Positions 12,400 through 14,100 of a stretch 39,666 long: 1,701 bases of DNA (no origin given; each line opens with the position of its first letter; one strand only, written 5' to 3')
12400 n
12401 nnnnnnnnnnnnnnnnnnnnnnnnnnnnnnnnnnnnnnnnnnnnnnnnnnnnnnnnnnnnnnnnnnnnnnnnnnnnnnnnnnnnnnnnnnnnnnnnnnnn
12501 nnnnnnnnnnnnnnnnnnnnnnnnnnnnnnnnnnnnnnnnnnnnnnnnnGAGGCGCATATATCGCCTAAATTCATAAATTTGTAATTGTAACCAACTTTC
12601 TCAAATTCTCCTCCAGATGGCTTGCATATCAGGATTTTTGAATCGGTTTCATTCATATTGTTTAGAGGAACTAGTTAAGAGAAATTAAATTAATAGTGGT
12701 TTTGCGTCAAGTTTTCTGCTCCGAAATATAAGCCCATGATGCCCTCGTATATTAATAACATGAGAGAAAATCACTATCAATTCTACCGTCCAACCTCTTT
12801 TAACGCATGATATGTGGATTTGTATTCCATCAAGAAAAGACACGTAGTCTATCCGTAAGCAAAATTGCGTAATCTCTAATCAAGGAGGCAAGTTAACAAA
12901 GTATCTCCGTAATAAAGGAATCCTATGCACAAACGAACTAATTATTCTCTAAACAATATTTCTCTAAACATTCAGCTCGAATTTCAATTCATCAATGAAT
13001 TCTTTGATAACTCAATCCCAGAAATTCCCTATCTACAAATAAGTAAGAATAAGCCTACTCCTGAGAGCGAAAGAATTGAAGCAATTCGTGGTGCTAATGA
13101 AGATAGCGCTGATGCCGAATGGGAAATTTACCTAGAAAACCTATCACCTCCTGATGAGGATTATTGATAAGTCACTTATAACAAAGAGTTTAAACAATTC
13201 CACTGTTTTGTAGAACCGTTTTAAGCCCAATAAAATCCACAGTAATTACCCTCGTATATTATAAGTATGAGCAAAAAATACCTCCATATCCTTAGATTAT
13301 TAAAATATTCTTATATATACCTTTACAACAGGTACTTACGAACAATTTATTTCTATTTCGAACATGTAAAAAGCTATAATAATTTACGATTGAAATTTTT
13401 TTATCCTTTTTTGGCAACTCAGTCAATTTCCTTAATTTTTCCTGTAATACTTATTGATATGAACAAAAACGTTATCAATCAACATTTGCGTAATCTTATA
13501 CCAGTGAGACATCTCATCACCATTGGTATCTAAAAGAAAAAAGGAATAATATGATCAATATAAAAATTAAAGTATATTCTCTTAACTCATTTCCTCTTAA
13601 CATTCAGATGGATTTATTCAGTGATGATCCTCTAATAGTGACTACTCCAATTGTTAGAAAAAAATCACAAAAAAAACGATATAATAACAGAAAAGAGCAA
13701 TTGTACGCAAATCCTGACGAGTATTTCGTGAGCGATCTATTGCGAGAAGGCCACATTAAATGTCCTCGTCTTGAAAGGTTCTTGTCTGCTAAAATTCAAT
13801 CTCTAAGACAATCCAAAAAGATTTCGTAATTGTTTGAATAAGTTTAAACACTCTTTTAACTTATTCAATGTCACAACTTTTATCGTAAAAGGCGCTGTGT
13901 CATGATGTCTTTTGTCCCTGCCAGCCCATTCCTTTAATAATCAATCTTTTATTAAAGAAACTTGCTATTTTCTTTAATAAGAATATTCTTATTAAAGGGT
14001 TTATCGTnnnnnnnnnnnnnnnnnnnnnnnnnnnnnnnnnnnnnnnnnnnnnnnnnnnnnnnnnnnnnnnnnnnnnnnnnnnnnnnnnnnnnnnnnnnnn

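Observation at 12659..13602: One bipartite direct-repeat motif sits at the 5' end of all three genes of the insert; the small-ORF module is tandemly duplicated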

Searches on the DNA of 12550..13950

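Call 74: search_rna_families(source=window, start=12550, end=13950, threshold=evalue, max_evalue=10)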
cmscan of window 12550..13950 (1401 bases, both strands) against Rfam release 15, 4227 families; matches with E-value up to 10: 9.
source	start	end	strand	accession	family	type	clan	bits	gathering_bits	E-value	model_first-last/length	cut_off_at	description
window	13766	13865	-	RF02512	PYLIS_5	Cis-reg;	-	20.6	60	1.7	1-100/100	no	Pyrrolysine insertion sequence transposase 1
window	13502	13553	+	RF03084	DUF2815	Gene; sRNA;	-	18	41.2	3.1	1-62/62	no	DUF2815 RNA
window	12980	13044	-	RF00530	snoMe28S-Cm2645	Gene; snRNA; snoRNA; CD-box;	CL00069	17.4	48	3.1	1-75/75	no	Small nucleolar RNA Me28S-Cm2645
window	13614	13684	+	RF00147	SNORD34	Gene; snRNA; snoRNA; CD-box;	CL00055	17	38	6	1-79/79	no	Small nucleolar RNA SNORD34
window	13915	13950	-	RF01135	sR24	Gene; snRNA; snoRNA; CD-box;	-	16.8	36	0.91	22-55/55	5'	Small nucleolar RNA sR24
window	12999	13076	-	RF03913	mir-992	Gene; miRNA;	-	16.1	79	8.3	1-86/86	no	mir-992 microRNA precursor family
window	12595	12659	-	RF03680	mir-9465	Gene; miRNA;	-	15.9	63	5.5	1-74/74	no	mir-9465 microRNA precursor family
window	12970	13000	-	RF00572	SNORD66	Gene; snRNA; snoRNA; CD-box;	-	14.6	32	7.2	1-76/76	no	Small nucleolar RNA SNORD66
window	13587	13665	-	RF02186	ST7-OT3_4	Gene; lncRNA;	-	13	80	3.2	1-73/73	no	ST7 overlapping transcript 3 conserved region 4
